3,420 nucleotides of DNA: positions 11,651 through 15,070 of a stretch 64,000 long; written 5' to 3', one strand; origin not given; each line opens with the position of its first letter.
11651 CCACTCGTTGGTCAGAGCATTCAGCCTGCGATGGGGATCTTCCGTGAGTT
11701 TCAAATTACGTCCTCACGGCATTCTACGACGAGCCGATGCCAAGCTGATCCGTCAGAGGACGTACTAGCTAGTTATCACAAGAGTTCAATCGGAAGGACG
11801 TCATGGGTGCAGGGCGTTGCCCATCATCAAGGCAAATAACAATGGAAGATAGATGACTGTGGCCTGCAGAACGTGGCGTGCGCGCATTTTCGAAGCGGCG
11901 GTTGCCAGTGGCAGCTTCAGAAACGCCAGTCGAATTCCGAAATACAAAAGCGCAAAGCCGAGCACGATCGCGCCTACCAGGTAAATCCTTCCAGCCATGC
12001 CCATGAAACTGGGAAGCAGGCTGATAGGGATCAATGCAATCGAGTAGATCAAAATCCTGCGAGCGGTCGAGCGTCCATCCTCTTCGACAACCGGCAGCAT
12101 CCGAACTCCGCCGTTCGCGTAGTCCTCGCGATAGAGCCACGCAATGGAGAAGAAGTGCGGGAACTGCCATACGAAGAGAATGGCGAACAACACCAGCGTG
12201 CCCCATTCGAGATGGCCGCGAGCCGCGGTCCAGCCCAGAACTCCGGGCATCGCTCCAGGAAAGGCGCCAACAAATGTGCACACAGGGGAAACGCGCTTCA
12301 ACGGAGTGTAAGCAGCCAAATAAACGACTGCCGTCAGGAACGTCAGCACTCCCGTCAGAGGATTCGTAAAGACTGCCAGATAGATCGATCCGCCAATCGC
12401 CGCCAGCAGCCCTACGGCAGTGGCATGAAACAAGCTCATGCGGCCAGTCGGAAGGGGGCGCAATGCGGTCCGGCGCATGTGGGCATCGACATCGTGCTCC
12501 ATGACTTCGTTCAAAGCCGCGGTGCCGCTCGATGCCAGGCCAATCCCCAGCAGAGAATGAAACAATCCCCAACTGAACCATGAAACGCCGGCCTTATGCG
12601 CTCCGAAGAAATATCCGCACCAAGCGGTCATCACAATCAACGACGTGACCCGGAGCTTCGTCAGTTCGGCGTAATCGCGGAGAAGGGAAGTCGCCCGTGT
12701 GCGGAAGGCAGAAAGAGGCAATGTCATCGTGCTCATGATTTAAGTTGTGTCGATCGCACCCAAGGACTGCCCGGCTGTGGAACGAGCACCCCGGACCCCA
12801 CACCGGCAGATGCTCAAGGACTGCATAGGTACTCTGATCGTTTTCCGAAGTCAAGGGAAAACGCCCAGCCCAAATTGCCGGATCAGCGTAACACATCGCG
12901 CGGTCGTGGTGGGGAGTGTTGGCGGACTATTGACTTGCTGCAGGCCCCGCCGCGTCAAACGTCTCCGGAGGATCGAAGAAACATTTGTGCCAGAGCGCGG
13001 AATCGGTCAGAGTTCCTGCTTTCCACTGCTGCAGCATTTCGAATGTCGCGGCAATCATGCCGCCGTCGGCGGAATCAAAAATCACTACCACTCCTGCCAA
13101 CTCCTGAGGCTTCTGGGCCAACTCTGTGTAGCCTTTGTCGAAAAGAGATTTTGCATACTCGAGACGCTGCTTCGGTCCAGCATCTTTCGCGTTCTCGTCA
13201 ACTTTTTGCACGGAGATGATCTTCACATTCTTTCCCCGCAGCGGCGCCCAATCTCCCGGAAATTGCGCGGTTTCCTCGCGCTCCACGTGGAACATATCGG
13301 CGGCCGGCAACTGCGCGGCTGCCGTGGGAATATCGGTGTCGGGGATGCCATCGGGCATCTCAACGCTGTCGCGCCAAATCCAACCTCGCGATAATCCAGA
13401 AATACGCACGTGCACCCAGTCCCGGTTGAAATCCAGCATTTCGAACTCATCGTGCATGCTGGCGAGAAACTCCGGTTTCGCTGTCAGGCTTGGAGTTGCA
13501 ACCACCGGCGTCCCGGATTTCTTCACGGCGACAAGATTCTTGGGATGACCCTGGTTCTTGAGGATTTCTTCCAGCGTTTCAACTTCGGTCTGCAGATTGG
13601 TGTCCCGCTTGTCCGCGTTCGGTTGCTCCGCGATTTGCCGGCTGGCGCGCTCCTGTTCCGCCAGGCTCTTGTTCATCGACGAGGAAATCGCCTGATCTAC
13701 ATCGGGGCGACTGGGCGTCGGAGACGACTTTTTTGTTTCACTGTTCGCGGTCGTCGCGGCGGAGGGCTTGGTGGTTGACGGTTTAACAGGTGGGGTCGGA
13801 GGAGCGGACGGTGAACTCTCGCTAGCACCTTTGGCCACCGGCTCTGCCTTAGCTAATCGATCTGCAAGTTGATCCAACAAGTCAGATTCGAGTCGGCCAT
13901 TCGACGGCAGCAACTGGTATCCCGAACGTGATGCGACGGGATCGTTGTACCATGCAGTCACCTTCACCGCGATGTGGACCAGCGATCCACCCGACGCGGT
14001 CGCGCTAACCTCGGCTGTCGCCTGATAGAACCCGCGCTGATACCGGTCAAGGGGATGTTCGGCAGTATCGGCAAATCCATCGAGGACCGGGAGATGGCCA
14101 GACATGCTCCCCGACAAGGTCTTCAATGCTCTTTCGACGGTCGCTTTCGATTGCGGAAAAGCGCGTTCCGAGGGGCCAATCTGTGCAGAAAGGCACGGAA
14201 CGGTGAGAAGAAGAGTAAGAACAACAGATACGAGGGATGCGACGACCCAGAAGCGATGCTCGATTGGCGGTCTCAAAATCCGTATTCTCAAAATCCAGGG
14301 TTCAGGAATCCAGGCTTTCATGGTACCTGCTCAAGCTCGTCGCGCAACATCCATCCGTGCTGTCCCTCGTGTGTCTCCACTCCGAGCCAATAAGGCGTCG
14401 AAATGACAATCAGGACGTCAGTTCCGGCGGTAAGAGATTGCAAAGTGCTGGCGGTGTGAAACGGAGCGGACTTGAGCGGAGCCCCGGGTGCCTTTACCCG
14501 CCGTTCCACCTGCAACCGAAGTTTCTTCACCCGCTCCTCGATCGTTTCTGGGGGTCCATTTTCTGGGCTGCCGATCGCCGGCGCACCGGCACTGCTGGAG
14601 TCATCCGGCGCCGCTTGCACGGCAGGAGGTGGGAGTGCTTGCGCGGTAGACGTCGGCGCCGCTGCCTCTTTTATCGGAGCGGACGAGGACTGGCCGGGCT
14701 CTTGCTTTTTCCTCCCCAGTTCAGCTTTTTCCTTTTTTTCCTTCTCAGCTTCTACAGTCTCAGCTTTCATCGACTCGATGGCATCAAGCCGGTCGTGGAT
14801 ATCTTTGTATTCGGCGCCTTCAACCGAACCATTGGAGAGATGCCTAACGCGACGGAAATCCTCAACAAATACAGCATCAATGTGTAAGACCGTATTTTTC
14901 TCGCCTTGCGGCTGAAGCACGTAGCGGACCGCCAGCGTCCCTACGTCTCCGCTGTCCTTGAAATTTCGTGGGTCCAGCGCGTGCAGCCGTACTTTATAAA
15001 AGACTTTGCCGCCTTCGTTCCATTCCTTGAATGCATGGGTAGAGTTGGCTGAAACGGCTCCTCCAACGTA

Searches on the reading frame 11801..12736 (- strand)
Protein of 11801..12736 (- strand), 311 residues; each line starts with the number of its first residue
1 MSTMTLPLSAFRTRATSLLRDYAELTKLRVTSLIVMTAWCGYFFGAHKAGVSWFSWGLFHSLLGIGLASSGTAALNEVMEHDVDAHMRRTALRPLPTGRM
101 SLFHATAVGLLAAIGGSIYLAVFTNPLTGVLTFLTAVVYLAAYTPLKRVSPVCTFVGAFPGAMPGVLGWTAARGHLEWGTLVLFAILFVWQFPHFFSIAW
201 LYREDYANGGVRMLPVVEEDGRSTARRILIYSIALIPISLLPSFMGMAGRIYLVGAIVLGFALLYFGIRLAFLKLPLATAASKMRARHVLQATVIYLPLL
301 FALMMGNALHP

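Call 12: search_protein_families(library=pfam, proteins=[window:11801-12736:-], max_evalue=0.001)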
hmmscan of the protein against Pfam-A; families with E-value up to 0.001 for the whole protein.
window:11801-12736:- (311 aa): 1 family
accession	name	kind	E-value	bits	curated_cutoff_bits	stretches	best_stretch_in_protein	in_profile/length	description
PF01040.23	UbiA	-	6e-49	167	34.2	1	35-276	2-237/250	UbiA prenyltransferase family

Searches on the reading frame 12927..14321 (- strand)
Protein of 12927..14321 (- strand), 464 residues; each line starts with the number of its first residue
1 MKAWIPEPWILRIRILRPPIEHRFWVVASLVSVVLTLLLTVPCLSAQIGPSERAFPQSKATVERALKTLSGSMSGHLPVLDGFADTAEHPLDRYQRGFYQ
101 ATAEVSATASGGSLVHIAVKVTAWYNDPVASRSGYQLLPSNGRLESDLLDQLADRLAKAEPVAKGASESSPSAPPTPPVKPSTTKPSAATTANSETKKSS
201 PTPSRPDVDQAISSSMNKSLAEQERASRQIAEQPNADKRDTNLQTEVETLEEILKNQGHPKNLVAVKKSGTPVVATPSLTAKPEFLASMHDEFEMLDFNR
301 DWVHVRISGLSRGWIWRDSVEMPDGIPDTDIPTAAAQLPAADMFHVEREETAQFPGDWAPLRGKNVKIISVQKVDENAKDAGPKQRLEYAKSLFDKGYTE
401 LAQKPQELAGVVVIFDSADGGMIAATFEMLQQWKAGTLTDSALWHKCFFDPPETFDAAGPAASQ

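Call 12: search_protein_families(library=pfam, proteins=[window:12927-14321:-], max_evalue=0.001)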
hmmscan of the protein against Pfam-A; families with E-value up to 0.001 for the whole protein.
window:12927-14321:- (464 aa): 0 families

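Call 44: search_protein_families(library=pfam, proteins=[window:12927-14321:-], max_evalue=10)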
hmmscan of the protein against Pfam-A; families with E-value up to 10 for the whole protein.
window:12927-14321:- (464 aa): 2 families
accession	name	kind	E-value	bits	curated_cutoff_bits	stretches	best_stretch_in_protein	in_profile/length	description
PF17299.7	DUF5350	-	0.059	14.3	25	1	358-387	9-38/57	Family of unknown function (DUF5350)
PF08239.17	SH3_3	-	0.12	13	27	1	276-320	8-53/54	Bacterial SH3 domain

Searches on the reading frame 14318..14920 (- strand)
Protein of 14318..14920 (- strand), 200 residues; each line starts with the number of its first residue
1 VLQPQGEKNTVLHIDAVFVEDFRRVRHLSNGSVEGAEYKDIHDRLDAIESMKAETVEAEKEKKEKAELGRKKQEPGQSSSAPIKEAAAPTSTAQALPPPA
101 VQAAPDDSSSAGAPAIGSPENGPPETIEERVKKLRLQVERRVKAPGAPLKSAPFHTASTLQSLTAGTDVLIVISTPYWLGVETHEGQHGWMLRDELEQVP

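Call 12: search_protein_families(library=pfam, proteins=[window:14318-14920:-], max_evalue=0.001)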
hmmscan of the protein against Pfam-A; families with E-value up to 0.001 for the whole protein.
window:14318-14920:- (200 aa): 0 families

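Call 44: search_protein_families(library=pfam, proteins=[window:14318-14920:-], max_evalue=10)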
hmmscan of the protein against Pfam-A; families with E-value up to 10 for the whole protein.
window:14318-14920:- (200 aa): 3 families
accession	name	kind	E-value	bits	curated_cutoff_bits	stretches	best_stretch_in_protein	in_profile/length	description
PF23888.1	DUF7240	-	0.0088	16.8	27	1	24-71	10-58/104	Family of unknown function (DUF7240)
PF04210.18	MtrG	-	0.087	13.2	27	1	33-70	7-43/64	Tetrahydromethanopterin S-methyltransferase, subunit G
PF08239.17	SH3_3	-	0.14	12.8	27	1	147-196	3-53/54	Bacterial SH3 domain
